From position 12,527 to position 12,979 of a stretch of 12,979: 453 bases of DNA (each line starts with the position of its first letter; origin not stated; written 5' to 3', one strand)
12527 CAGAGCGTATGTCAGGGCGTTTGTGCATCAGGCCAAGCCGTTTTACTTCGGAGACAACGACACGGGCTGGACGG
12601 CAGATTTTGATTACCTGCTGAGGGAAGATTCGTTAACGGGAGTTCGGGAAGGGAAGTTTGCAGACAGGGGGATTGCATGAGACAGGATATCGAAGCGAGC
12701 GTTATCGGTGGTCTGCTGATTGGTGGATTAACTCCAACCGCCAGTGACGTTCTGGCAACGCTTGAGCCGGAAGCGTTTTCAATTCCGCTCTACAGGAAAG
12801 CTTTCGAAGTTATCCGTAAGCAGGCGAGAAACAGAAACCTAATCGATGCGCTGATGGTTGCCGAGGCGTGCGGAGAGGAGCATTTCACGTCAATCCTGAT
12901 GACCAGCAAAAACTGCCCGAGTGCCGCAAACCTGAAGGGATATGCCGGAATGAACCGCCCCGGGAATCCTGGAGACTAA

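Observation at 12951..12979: Helicase gene ends in an apparent IS3-family terminal repeat at the window edge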

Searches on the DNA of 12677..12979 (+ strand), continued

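Call 24: search_dna_similar(query=L003:10275-10372:+, collection=ecoli_genomes, mode=near, max_rows=12)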
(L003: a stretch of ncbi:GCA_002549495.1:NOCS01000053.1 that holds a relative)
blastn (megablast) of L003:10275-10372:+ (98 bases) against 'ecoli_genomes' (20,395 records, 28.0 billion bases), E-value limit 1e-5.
In 34 record(s) the limit of 40 matching pieces per record was reached: places in those records are undercounted.
Records with a match: 5817; places in all: 23248; records where one place covers at least 80% of the query: 5780.
Genomes with a match: 3605 of 5426; with a place that covers at least 80% of the query: 3582. Places per genome that has any: lowest 1, median 3, highest 50. On chromosomes: 17291 places; on plasmids: 5957.
Best place of each record, by identity: >=99% 220; 95-99% 4634; 90-95% 949; 80-90% 14.
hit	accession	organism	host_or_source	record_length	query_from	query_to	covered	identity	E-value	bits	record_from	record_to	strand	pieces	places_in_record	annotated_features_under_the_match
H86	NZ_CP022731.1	Escherichia coli strain SA186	Homo sapiens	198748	1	98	100%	100.0%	3e-43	182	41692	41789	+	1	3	relaxase NikB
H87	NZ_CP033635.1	Escherichia coli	chicken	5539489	1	98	100%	100.0%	3e-43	182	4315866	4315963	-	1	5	IS3 family transposase | IS110-like element ISEc45 family transposase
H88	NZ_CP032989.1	Escherichia coli strain W2-5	Jin River water W2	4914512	1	98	100%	100.0%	3e-43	182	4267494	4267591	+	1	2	IS3 family transposase | LysR substrate-binding domain-containing protein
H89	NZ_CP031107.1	Escherichia coli strain AMSCJX02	Giant panda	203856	1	98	100%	100.0%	3e-43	182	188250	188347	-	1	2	transposase | relaxase NikB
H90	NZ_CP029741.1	Escherichia coli strain AR_0085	missing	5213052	1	98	100%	100.0%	3e-43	182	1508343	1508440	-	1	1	IS3 family transposase | tnpC: IS66 family transposase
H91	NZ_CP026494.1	Escherichia coli strain HS13-1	Homo sapiens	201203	1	98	100%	100.0%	3e-43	182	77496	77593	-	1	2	transposase | relaxase NikB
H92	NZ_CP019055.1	Escherichia coli strain CRE1540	Homo sapiens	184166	1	98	100%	100.0%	3e-43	182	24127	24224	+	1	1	DDE-type integrase/transposase/recombinase | relaxase NikB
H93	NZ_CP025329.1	Escherichia coli strain ExPEC XM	Duck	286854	1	98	100%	100.0%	3e-43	182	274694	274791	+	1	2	relaxase NikB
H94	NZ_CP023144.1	Escherichia coli strain CFSAN061770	missing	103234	1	98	100%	100.0%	3e-43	182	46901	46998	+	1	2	IS3 family transposase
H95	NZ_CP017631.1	Escherichia coli strain SLK172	Homo sapiens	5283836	1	98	100%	100.0%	3e-43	182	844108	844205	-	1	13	IS3 family transposase | LysR substrate-binding domain-containing protein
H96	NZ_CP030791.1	Escherichia coli APEC O2-211 strain APEC O2-211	Gallus gallus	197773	1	98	100%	100.0%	3e-43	182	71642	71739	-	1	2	DDE-type integrase/transposase/recombinase | relaxase NikB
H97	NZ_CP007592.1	Escherichia coli O157:H16 strain Santai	duck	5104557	1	98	100%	100.0%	3e-43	182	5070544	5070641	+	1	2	IS3 family transposase | LysR substrate-binding domain-containing protein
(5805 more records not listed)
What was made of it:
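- The element has several copies in most genomes that carry it: median 3, up to 50 (call 24).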

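Call 48: get_annotated_region(hit=H95, flank=1600)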
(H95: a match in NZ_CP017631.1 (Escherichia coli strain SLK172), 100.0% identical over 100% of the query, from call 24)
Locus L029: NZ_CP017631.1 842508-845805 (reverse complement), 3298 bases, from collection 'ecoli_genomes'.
description: Escherichia coli strain SLK172 chromosome, complete genome
organism: Escherichia coli strain SLK172 (NCBI taxid 562)
replicon: chromosome; assembly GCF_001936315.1
host: Homo sapiens; source: feces; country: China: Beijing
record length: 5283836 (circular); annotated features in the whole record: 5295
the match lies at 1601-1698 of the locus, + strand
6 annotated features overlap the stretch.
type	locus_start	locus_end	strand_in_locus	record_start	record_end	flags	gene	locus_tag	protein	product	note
CDS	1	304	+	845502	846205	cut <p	-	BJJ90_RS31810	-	transposase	frameshifted; internal stop; incomplete; partial in the middle of a contig; missing C-terminus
CDS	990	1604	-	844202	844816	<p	-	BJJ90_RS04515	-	LysR substrate-binding domain-containing protein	incomplete; partial in the middle of a contig; missing N-terminus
CDS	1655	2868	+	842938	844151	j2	-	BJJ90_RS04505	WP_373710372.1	IS3 family transposase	programmed frameshift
sequence_feature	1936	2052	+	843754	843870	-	-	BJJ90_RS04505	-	-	AL1L pseudoknot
CDS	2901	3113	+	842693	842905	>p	-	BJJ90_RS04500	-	transposase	internal stop; incomplete; partial in the middle of a contig; missing N-terminus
CDS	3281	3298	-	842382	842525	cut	-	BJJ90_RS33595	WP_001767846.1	hypothetical protein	-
